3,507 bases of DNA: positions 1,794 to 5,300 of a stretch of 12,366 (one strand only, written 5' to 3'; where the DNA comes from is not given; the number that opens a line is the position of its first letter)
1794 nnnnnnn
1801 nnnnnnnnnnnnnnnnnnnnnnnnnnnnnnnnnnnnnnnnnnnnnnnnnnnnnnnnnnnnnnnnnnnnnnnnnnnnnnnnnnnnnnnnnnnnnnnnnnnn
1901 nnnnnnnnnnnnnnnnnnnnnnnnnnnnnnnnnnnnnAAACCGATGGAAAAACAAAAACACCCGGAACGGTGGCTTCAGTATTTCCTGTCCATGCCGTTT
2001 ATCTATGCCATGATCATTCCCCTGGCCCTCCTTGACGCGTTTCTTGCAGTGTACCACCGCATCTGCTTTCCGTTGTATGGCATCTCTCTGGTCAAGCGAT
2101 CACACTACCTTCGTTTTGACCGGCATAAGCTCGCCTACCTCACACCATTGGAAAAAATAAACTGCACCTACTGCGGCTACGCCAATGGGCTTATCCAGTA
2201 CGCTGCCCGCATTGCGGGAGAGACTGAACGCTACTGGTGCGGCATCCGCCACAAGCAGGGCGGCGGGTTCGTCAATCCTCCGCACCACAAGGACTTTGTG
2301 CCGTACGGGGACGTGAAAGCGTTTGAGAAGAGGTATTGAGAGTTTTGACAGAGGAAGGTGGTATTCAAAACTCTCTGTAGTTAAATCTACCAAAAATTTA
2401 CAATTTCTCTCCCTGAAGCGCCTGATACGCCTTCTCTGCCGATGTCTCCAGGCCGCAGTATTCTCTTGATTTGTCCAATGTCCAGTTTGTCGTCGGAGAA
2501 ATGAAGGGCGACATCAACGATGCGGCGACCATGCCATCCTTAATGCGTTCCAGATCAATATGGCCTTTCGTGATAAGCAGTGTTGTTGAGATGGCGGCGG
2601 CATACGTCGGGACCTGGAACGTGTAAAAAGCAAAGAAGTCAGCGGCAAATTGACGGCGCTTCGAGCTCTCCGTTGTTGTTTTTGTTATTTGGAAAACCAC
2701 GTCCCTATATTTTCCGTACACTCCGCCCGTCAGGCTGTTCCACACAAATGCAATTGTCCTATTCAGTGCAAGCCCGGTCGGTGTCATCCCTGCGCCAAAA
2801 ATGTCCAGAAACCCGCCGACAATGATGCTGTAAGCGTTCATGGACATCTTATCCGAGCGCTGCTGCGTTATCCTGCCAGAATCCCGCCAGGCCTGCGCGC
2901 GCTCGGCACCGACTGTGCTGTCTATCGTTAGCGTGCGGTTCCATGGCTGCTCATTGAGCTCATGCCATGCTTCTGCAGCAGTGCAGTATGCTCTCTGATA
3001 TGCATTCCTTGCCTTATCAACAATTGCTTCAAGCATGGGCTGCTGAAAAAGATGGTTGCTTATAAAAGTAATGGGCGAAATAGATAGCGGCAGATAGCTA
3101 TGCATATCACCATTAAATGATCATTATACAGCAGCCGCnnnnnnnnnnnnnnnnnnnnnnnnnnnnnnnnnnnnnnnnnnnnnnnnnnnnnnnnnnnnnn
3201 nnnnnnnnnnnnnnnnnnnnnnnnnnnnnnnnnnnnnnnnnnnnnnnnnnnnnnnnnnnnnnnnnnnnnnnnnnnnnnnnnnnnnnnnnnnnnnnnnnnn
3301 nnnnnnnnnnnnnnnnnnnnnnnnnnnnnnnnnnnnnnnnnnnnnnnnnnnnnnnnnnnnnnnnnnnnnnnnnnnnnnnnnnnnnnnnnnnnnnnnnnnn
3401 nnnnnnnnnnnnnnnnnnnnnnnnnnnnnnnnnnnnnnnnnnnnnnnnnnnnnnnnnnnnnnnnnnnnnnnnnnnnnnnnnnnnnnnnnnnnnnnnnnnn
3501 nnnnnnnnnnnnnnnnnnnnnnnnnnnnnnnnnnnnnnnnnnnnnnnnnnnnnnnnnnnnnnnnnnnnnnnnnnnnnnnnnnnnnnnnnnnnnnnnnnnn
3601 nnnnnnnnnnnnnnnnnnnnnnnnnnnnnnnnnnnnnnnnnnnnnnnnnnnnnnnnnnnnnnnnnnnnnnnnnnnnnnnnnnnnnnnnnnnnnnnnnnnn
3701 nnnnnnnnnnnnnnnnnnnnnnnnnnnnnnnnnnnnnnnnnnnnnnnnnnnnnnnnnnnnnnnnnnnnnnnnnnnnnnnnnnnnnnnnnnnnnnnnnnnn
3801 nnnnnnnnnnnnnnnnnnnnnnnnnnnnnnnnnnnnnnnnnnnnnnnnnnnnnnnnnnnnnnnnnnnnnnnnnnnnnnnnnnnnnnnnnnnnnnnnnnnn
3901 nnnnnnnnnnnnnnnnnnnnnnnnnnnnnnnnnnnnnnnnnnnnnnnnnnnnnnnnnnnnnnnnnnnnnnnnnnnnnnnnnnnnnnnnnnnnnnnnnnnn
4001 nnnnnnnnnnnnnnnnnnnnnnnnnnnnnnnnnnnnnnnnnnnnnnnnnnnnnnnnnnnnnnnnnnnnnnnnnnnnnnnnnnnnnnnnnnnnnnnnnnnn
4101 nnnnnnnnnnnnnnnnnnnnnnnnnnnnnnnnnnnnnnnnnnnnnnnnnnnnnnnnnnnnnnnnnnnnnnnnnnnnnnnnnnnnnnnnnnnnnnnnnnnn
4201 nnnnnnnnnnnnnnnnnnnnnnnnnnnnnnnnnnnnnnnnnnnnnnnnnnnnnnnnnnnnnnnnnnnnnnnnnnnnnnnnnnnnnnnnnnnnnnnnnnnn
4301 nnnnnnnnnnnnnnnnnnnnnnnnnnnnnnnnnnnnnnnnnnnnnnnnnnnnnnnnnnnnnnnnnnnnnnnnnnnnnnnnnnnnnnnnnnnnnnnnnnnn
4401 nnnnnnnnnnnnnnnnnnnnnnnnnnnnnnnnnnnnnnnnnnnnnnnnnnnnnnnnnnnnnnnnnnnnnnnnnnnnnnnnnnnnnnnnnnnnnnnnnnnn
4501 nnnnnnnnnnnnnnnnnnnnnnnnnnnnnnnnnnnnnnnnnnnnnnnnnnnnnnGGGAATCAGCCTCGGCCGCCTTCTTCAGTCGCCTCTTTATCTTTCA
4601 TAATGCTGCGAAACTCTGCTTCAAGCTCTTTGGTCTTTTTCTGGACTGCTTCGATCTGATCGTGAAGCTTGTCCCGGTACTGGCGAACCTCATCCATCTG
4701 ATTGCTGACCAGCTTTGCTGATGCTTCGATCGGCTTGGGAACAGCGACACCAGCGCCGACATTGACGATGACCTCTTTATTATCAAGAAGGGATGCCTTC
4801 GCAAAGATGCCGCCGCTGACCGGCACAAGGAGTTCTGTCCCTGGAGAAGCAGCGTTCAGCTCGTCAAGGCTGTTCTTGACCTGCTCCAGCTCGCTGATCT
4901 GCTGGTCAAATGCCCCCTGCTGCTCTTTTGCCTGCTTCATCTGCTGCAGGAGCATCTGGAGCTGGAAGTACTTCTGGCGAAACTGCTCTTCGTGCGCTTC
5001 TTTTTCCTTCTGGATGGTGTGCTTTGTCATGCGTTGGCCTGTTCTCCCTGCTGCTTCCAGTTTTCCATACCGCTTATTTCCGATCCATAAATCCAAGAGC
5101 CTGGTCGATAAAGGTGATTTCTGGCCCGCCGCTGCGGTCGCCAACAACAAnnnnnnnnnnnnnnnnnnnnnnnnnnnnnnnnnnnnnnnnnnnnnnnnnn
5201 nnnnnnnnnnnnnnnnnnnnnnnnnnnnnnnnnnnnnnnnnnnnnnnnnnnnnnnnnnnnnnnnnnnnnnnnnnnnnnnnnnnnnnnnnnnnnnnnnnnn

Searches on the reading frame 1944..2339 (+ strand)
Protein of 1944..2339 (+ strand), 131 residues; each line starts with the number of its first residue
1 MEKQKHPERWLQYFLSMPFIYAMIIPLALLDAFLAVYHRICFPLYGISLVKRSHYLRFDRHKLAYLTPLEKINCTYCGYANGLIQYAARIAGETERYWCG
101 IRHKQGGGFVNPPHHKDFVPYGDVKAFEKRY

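Call 4: search_protein_families(library=pfam, proteins=[window:1944-2339:+], max_evalue=0.1)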
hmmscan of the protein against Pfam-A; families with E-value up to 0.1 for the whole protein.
window:1944-2339:+ (131 aa): 0 families

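Call 6: search_protein_families(library=ncbifam, proteins=[window:1944-2336:+], max_evalue=1)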
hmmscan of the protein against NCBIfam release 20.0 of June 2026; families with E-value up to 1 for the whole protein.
window:1944-2336:+ (131 aa): 1 family
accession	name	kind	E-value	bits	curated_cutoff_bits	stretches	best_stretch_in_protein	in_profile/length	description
NF050094.1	BetDgalsidMYCTU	equivalog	0.22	11.7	175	1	89-112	28-51/113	beta-D-galactosidase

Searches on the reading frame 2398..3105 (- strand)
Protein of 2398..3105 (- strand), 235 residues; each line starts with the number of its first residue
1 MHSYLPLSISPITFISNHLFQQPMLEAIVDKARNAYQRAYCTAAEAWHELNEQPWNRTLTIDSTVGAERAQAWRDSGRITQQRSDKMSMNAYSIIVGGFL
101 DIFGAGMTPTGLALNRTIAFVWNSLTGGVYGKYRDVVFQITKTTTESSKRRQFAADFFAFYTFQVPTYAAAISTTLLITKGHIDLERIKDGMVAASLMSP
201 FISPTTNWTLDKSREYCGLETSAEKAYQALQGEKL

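Call 4: search_protein_families(library=pfam, proteins=[window:2398-3105:-], max_evalue=0.1)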
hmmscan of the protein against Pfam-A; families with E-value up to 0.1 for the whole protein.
window:2398-3105:- (235 aa): 1 family
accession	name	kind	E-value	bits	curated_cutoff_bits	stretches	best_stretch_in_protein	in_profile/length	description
PF06610.18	AlaE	-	9.7e-15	55.3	25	1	78-173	5-100/141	L-alanine exporter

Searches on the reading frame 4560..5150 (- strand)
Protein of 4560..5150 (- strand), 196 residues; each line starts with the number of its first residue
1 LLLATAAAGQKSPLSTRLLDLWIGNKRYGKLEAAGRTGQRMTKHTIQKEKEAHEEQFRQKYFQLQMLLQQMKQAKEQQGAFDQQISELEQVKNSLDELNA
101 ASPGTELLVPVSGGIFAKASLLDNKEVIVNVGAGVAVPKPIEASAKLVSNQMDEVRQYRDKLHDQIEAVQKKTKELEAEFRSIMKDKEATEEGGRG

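Call 4: search_protein_families(library=pfam, proteins=[window:4560-5150:-], max_evalue=0.1)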
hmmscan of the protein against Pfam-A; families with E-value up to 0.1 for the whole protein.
window:4560-5150:- (196 aa): 10 families
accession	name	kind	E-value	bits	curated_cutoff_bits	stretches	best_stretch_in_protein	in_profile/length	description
PF02996.22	Prefoldin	-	7.1e-21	74.8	23.2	1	69-183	3-117/120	Prefoldin subunit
PF05859.17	Mis12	-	0.003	17.8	25.7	1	47-179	111-207/231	Mis12 protein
PF04977.20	DivIC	-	0.0064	16.7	28.9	1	151-194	18-61/80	Septum formation initiator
PF23991.1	DUF7310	-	0.01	16.7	40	0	151-183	24-56/83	Coiled-coil region of unknown function (DUF7310)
PF07378.16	FlbT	-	0.018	15.5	27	1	43-94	38-88/125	Flagellar protein FlbT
PF04136.21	COG3_N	-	0.029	14.8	27.9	1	145-191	13-59/147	Conserved oligomeric Golgi complex subunit 3, N-terminal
PF06419.17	COG6_N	-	0.032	14.8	27.4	1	138-191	35-88/114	Conserved oligomeric complex COG6, N-terminal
PF03670.18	UPF0184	-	0.042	14.7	21.5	0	81-101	23-41/83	Uncharacterised protein family (UPF0184)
PF10046.14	BLOC1_2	-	0.044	14.6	33.4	0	61-98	40-77/96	Biogenesis of lysosome-related organelles complex-1 subunit 2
PF17675.6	APG6_N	-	0.074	13.9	45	0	149-187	66-104/132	Apg6 coiled-coil region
